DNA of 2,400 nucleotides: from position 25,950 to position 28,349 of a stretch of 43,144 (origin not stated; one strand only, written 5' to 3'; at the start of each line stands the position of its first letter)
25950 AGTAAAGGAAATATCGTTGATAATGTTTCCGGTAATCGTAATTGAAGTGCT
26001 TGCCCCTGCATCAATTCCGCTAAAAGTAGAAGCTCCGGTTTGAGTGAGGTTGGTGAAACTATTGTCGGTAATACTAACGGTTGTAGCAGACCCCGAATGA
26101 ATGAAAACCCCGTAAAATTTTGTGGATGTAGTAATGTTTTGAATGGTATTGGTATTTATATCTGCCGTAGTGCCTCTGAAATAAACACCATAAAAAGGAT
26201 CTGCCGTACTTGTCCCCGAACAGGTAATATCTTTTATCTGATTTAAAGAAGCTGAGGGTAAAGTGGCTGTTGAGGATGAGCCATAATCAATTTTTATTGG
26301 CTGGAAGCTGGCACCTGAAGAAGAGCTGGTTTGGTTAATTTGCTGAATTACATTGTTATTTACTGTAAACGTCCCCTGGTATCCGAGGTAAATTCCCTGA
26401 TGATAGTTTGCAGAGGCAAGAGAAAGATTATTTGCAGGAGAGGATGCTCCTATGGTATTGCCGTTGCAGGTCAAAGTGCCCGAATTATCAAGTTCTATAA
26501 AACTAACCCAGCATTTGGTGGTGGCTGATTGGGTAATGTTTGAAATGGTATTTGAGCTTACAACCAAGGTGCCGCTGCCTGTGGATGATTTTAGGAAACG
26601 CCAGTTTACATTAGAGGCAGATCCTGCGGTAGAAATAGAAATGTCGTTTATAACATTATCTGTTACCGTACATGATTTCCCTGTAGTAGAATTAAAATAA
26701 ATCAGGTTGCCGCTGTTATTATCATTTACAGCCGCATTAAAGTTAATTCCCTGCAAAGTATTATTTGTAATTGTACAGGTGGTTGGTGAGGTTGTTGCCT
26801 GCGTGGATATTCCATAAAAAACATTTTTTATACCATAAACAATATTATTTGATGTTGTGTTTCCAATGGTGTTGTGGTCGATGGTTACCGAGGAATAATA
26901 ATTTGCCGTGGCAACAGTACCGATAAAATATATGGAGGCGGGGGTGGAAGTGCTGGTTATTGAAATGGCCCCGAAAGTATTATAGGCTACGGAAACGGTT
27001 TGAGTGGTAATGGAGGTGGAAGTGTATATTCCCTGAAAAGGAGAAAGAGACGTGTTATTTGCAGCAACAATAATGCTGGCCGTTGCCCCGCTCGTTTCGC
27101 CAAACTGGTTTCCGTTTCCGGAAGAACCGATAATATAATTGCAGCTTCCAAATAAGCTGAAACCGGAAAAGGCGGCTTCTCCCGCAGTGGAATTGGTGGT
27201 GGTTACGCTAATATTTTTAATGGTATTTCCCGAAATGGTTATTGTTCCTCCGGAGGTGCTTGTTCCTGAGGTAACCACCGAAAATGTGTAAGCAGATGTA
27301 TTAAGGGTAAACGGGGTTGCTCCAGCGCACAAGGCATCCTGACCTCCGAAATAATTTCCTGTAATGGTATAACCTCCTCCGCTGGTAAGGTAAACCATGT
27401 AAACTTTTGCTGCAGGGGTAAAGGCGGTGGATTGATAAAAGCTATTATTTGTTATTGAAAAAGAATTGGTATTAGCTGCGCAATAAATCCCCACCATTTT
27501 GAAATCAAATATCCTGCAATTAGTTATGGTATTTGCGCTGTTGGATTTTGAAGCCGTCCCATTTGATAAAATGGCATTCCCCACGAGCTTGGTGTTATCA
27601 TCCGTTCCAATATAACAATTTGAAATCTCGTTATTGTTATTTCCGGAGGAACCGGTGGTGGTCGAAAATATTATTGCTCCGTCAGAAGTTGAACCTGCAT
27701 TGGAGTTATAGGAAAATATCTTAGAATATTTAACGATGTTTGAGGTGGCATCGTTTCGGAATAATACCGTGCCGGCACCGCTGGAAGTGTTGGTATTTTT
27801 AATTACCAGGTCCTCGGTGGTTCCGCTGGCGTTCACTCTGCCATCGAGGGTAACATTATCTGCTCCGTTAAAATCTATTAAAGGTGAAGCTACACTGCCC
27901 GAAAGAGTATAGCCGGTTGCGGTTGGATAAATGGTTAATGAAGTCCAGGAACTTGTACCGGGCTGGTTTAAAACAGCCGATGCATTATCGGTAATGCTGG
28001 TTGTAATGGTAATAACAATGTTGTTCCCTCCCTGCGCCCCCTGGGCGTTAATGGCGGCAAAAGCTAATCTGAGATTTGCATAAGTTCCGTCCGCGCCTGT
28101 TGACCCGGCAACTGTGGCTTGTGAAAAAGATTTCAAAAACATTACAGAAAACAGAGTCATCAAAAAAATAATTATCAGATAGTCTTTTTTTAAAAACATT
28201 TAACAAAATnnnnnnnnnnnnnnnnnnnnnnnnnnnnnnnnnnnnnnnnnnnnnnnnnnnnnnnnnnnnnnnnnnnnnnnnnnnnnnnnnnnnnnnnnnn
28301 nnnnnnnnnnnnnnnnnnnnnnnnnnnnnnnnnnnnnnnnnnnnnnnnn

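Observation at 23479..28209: A 4.7-kb T9SS surface-protein gene sits inside the ilv operon with 10-nt and 2-nt junctions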

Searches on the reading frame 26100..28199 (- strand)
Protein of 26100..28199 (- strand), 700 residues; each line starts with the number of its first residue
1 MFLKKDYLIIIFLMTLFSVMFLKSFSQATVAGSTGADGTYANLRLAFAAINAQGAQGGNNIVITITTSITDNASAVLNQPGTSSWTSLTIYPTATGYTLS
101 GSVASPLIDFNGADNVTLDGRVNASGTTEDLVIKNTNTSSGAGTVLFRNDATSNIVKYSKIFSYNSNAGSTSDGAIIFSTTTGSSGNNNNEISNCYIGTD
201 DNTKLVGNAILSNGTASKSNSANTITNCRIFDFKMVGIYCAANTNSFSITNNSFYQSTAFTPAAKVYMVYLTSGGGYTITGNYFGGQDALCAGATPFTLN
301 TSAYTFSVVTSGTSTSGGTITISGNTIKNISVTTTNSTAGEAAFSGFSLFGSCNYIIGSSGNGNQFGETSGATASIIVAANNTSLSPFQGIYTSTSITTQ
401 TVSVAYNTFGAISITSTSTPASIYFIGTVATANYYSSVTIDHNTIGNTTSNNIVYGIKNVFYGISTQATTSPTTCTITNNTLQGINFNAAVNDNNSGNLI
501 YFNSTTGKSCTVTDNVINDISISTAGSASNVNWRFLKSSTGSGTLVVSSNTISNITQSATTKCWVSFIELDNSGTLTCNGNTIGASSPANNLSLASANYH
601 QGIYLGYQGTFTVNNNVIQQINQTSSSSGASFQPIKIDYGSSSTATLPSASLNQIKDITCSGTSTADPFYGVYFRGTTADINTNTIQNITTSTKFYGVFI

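Call 73: predict_structure(alignment_id=A4)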
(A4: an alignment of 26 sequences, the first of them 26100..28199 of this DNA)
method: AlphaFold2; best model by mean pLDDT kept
length: 700 residues; sequences in the alignment: 26
mean_pLDDT: 84.2   pTM: 0.87
mean pLDDT of the five models: 84.2, 84.0, 82.3, 81.5, 81.5
residues with pLDDT >= 90: 328; 70-90: 258; 50-70: 93; < 50: 21
segments of 3 or more residues with pLDDT < 50: 1-3, 22-35, 648-650
pLDDT, mean of each block of 10 residues (from residue 1): 64 75 41 57 94 74 96 90 82 97 95 95 95 94 90 96 81 90 83 97 90 89 97 94 93 93 90 93 96 88 88 86 97 79 90 92 91 82 79 83 95 80 58 76 92 82 83 85 86 73 83 95 72 81 88 89 87 89 83 86 87 88 81 81 53 73 65 77 69 77
secondary structure, 60 per line:
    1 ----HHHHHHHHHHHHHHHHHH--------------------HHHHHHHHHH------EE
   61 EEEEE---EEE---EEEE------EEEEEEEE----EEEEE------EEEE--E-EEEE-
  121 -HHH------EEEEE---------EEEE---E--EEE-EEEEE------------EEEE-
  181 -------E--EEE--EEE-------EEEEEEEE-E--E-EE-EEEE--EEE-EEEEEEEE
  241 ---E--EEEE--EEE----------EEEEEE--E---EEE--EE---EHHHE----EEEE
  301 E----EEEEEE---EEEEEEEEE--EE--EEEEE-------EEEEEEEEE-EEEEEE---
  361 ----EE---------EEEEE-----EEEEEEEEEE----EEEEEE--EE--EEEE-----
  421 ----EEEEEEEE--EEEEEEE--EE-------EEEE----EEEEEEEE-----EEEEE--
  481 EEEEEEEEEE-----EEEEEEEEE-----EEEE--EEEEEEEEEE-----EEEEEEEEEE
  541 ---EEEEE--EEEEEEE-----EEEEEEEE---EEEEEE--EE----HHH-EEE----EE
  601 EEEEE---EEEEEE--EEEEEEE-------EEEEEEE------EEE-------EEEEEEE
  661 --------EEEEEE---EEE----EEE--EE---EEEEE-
elements in order (helices of 4 or more, strands of 3 or more residues): H5-22 H43-52 E59-65 E69-71 E75-78 E85-92 E97-101 E108-111 E116-119 E131-135 E145-148 E155-157 E159-163 E176-179 E191-193 E196-198 E206-213 E223-226 E229-231 E233-240 E247-250 E253-255 E266-271 E278-280 E297-301 E306-311 E315-323 E330-334 E342-350 E352-357 E376-380 E386-395 E400-405 E412-415 E425-432 E435-441 E453-456 E461-468 E474-478 E481-490 E496-504 E510-513 E516-525 E531-540 E544-548 E551-557 E563-570 E574-579 E592-594 E599-605 E609-614 E617-623 E631-637 E644-646 E654-660 E669-674 E678-680 E685-687 E695-699
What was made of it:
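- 28119..28199 (-): Signal peptide, aa 1-27. Modelled as an N-terminal helix (call 73).
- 24030..28082 (-): Right-handed parallel beta-helix passenger, about aa 40-1390. AlphaFold model of aa 1-700 has pLDDT 84 and pTM 0.87 (call 73).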

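Call 77: fold_search(model_id=the predicted structure, library=pdb)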
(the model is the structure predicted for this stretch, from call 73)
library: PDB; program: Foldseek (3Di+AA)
matches with E <= 10: 317; with E <= 0.001: 12
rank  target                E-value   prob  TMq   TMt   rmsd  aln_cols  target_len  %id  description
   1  7o7t                  8.8e-06  1.00  0.21  0.20  24.6       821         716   11  Structure of the PL6 family alginate lyase Patl3640 from Pseudoalteromonas atlantica T6c in complex with 4-deoxy-L-eryth (released 2021-07-28)
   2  8bwk_D                3.3e-05  1.00  0.24  0.24  23.2       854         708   11  Metagenomic derived PL6 alginate lyase (released 2023-12-20)
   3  8bwk_A                4.3e-05  1.00  0.28  0.27  23.9       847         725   12  Metagenomic derived PL6 alginate lyase (released 2023-12-20)
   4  8bwk_B                4.3e-05  1.00  0.28  0.28  23.3       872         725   11  Metagenomic derived PL6 alginate lyase (released 2023-12-20)
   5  7o77                  5.9e-05  1.00  0.26  0.25  24.6       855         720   10  Structure of the PL6 family alginate lyase Patl3640 from Pseudoalteromonas atlantica T6c (released 2021-07-28)
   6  8bwk_C                2.2e-04  0.99  0.26  0.25  23.5       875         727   11  Metagenomic derived PL6 alginate lyase (released 2023-12-20)
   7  7dmk_B                2.2e-04  0.96  0.22  0.21  25.5       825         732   10  PL6 alginate lyase BcAlyPL6 (released 2021-10-06)
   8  7dmk_C                3.1e-04  0.80  0.20  0.19  22.9       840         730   10  PL6 alginate lyase BcAlyPL6 (released 2021-10-06)
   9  7dmk_A                4.7e-04  0.87  0.20  0.20  24.0       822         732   11  PL6 alginate lyase BcAlyPL6 (released 2021-10-06)
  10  5gkq_A                4.9e-04  0.90  0.21  0.21  24.4       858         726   12  Structure of PL6 family alginate lyase AlyGC mutant-R241A (released 2017-02-08)
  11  5gkd_A                8.1e-04  0.95  0.24  0.24  23.8       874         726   10  Structure of PL6 family alginate lyase AlyGC (released 2017-02-08)
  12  7dmk_D                8.5e-04  0.96  0.26  0.25  25.5       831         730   11  PL6 alginate lyase BcAlyPL6 (released 2021-10-06)
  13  4oj6_C                2.3e-03  0.38  0.16  0.15  17.8       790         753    9  Crystal Structure of a Putative Tailspike Protein (TSP1, orf210) from Escherichia coli O157:H7 Bacteriohage CBA120; Se (released 2014-03-26)
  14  4oj5_B                1.2e-02  0.38  0.20  0.18  17.4       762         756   10  Crystal Structure of a Putative Tailspike Protein (TSP1, orf210) from Escherichia coli O157:H7 Bacteriohage CBA120 (released 2014-03-26)
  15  3gq7                  1.3e-02  0.92  0.30  0.34  16.5       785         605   11  Crystal Structure of the Bacteriophage Phi29 Gene Product 12 N-terminal Fragment (released 2009-05-26)
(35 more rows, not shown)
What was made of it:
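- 24030..28082 (-): Foldseek matches PL6 lyases, phage tailspikes, PfbA and pertactin (call 77).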
